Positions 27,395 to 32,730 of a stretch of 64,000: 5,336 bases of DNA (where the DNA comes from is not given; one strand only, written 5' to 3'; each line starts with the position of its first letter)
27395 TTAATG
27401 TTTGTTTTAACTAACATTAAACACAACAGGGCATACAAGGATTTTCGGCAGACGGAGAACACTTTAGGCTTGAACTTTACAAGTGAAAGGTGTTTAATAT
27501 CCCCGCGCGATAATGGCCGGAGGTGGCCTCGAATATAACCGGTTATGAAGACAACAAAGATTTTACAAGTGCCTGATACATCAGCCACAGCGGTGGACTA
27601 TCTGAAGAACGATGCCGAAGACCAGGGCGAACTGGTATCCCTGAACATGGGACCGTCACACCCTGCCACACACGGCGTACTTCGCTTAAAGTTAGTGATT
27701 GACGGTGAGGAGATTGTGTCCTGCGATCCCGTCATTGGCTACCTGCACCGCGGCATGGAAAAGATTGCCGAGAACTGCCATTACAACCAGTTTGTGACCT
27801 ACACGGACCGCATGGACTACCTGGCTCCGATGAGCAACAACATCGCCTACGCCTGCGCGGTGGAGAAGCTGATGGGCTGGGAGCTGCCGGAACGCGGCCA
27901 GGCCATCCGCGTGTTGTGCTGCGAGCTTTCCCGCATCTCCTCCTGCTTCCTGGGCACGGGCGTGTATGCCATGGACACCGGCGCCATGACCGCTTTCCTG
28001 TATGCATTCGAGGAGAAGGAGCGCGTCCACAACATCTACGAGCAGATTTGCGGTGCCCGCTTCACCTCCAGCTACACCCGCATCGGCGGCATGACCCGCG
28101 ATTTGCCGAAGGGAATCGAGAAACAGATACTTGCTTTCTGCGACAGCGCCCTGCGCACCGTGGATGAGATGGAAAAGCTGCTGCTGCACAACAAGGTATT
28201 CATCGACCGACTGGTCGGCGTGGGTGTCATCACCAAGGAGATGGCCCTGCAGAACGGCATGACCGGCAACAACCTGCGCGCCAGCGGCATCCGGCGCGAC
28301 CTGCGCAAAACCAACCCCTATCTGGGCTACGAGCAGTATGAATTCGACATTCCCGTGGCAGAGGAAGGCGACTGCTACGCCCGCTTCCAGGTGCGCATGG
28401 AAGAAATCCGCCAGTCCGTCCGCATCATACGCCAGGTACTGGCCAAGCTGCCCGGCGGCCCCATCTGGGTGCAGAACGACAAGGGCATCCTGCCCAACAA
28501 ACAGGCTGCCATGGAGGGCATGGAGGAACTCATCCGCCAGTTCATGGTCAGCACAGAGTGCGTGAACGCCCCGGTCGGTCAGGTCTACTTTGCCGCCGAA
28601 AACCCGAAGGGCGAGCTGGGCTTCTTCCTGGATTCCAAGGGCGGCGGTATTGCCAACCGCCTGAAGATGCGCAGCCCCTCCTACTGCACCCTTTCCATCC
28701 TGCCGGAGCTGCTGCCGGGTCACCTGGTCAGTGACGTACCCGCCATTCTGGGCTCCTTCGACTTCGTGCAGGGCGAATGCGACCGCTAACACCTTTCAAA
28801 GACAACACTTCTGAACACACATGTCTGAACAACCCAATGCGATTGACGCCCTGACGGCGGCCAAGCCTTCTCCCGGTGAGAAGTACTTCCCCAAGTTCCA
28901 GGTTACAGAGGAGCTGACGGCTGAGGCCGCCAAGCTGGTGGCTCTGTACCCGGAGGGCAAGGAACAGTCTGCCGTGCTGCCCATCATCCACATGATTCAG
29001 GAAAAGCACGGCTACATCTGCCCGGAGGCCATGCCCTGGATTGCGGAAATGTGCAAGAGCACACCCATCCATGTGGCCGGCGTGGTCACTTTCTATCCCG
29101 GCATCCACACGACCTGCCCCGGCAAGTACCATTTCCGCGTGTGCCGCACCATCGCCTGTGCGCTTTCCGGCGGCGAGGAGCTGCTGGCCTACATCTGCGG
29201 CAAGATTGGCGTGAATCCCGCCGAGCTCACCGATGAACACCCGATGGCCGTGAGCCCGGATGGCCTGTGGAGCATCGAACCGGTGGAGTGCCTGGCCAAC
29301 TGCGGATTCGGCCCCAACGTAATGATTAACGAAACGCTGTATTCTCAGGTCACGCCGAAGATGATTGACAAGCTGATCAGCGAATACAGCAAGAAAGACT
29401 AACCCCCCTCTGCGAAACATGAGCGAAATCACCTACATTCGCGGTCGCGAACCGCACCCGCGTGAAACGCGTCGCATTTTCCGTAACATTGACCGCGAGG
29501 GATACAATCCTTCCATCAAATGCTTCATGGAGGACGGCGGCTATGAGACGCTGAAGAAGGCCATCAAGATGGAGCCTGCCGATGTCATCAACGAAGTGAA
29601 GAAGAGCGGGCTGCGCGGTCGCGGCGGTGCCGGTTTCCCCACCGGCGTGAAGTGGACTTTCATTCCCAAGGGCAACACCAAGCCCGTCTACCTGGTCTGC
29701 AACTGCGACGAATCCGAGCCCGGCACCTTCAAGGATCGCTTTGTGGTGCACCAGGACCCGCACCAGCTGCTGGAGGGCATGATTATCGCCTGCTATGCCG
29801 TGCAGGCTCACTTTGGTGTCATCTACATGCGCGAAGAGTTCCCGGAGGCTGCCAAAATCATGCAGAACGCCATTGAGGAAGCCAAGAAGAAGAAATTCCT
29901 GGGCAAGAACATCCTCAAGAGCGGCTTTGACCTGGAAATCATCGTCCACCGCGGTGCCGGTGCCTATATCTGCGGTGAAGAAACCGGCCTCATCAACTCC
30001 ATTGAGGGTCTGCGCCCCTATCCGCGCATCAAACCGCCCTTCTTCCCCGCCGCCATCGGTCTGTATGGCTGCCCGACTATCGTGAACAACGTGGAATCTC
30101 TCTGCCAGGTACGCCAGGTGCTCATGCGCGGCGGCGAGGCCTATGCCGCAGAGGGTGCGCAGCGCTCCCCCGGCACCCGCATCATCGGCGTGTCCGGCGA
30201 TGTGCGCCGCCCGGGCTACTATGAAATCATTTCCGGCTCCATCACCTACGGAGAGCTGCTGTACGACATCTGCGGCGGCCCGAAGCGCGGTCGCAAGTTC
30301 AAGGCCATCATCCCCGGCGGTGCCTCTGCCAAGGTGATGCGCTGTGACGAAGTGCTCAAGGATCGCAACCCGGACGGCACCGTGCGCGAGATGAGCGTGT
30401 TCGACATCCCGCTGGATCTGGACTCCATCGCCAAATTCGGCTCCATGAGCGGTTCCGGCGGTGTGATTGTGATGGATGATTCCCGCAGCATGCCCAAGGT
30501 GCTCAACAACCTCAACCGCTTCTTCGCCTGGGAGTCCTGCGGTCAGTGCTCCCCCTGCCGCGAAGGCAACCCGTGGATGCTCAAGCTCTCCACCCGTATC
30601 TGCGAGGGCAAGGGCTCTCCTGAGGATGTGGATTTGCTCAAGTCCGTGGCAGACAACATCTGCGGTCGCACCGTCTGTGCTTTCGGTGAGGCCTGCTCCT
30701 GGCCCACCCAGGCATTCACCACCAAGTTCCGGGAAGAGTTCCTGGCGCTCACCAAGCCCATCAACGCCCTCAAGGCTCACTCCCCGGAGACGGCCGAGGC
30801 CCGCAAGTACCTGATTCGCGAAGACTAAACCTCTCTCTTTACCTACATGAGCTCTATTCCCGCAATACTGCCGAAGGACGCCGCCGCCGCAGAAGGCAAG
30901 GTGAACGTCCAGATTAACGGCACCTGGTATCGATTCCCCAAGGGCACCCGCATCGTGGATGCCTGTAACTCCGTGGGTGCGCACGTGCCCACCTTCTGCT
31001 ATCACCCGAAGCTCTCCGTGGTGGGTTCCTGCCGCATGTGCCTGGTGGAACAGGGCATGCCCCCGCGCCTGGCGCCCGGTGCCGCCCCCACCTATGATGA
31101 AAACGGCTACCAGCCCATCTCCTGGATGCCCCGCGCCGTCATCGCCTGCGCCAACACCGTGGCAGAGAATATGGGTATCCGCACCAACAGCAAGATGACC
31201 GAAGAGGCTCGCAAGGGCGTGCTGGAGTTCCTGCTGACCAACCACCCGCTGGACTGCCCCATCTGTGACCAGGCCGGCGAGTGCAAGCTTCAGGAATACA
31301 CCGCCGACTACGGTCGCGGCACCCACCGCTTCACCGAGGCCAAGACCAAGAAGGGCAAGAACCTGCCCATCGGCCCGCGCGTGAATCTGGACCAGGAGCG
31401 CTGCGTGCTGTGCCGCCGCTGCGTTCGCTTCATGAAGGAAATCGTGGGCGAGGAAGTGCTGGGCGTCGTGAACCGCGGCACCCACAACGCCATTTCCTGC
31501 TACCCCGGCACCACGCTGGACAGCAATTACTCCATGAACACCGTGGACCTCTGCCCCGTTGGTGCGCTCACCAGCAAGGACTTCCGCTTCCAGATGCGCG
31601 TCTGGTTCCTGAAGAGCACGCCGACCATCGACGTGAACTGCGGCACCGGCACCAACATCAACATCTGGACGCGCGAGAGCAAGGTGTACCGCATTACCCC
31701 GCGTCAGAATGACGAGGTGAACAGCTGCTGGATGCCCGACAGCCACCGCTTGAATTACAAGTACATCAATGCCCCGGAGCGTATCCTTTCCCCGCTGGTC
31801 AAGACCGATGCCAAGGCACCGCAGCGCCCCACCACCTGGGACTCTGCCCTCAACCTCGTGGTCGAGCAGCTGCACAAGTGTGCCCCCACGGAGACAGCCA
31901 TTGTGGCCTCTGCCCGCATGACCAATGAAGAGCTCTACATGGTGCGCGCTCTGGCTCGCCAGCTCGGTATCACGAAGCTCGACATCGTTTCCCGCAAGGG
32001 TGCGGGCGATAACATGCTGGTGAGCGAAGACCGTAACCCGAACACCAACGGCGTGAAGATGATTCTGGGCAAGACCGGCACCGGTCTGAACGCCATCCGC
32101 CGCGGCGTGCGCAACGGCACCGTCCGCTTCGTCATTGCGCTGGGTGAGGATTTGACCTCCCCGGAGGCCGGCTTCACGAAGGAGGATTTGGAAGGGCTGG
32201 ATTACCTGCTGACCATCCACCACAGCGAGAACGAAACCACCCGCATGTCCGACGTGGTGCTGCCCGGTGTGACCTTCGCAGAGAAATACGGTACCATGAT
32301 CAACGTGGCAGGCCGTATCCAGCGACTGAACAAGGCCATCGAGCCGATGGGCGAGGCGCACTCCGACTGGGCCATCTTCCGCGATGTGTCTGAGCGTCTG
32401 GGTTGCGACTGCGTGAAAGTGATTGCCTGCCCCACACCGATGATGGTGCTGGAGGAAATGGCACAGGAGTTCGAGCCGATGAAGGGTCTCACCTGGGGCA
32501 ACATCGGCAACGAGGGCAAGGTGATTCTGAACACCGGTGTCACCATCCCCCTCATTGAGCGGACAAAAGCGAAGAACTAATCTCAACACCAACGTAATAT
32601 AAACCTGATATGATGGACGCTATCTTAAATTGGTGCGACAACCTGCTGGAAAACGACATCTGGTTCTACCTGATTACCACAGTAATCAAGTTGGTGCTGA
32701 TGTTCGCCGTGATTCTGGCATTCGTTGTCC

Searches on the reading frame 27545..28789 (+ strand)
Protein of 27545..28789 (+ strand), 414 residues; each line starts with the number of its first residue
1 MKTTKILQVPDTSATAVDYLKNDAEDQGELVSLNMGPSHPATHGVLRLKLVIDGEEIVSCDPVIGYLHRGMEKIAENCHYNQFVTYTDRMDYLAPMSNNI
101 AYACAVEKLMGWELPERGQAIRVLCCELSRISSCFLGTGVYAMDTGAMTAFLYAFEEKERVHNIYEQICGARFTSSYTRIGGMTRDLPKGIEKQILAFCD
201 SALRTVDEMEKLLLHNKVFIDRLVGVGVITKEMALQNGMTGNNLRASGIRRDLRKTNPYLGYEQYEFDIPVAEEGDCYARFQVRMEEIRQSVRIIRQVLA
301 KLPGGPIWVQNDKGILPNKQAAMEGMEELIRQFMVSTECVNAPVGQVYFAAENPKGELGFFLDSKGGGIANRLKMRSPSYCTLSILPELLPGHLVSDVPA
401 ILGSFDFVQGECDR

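Call 39: search_protein_families(library=pfam, proteins=[window:27545-28789:+], max_evalue=0.001)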
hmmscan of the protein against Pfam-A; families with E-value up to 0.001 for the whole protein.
window:27545-28789:+ (414 aa): 1 family
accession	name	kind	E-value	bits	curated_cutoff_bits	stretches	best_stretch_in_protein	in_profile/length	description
PF00346.24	Complex1_49kDa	-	1.8e-104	349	24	1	144-414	1-271/271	Respiratory-chain NADH dehydrogenase, 49 Kd subunit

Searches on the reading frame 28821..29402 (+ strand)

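Call 39: search_protein_families(library=pfam, proteins=[window:28821-29402:+], max_evalue=0.001)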
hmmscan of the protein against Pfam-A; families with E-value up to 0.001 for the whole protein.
window:28821-29402:+ (193 aa): 1 family
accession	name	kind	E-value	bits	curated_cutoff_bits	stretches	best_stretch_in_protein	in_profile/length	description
PF01257.25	2Fe-2S_thioredx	-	5.8e-38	130.4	24.8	1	38-189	3-144/145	Thioredoxin-like [2Fe-2S] ferredoxin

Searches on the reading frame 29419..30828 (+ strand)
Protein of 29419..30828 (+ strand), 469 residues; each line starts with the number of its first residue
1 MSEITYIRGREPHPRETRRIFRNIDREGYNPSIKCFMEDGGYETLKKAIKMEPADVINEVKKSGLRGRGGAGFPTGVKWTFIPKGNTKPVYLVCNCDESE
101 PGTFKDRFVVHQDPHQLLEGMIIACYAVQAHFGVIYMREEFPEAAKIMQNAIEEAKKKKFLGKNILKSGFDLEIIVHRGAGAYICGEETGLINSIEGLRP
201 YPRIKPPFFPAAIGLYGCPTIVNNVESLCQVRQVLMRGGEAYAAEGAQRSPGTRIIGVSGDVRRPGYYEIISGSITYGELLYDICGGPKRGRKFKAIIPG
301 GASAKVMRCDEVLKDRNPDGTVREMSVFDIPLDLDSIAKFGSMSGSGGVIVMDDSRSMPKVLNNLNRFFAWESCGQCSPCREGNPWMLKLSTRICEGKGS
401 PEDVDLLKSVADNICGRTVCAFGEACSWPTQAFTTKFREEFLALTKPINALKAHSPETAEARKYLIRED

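Call 73: search_protein_families(library=pfam, proteins=[window:29419-30828:+], max_evalue=0.0001)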
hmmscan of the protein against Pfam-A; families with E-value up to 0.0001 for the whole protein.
window:29419-30828:+ (469 aa): 3 families
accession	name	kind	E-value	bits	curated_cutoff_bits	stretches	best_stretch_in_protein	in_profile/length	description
PF01512.22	Complex1_51K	-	4.9e-49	166.5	31.2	1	60-232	1-149/150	Nuo51 FMN-binding domain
PF10589.14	NADH_4Fe-4S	-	7.7e-27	93.4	23.5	1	361-443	2-84/85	NADH-ubiquinone oxidoreductase-F iron-sulfur binding region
PF22461.2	SLBB_2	-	8.3e-05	23.1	27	0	257-305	4-53/79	SLBB domain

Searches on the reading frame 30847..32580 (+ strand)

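Call 73: search_protein_families(library=pfam, proteins=[window:30847-32580:+], max_evalue=0.0001)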
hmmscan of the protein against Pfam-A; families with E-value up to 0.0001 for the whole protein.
window:30847-32580:+ (577 aa): 6 families
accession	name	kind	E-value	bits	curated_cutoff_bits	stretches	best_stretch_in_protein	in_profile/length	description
PF22117.2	Fer4_Nqo3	-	1e-25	90.1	27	1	176-242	1-67/67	NADH-quinone oxidoreductase subunit 3, ferredoxin-like domain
PF00384.28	Molybdopterin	-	1.2e-22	80.9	24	1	422-517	255-353/353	Molybdopterin oxidoreductase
PF10588.14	NADH-G_4Fe-4S_3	-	4e-18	65.1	27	1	122-159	1-38/40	NADH-ubiquinone oxidoreductase-G iron-sulfur binding region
PF13510.11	Fer2_4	-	1.1e-11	45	22.8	1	18-114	3-80/82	2Fe-2S iron-sulfur cluster binding domain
PF22151.2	Fer4_NDSU1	-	4e-11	42.7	23.8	1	255-304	1-50/51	NADH-ubiquinone oxidoreductase NDSU1/NuoG-like, 4Fe-4S domain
PF00111.32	Fer2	-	6e-05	23.4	21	0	22-70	2-50/77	2Fe-2S iron-sulfur cluster binding domain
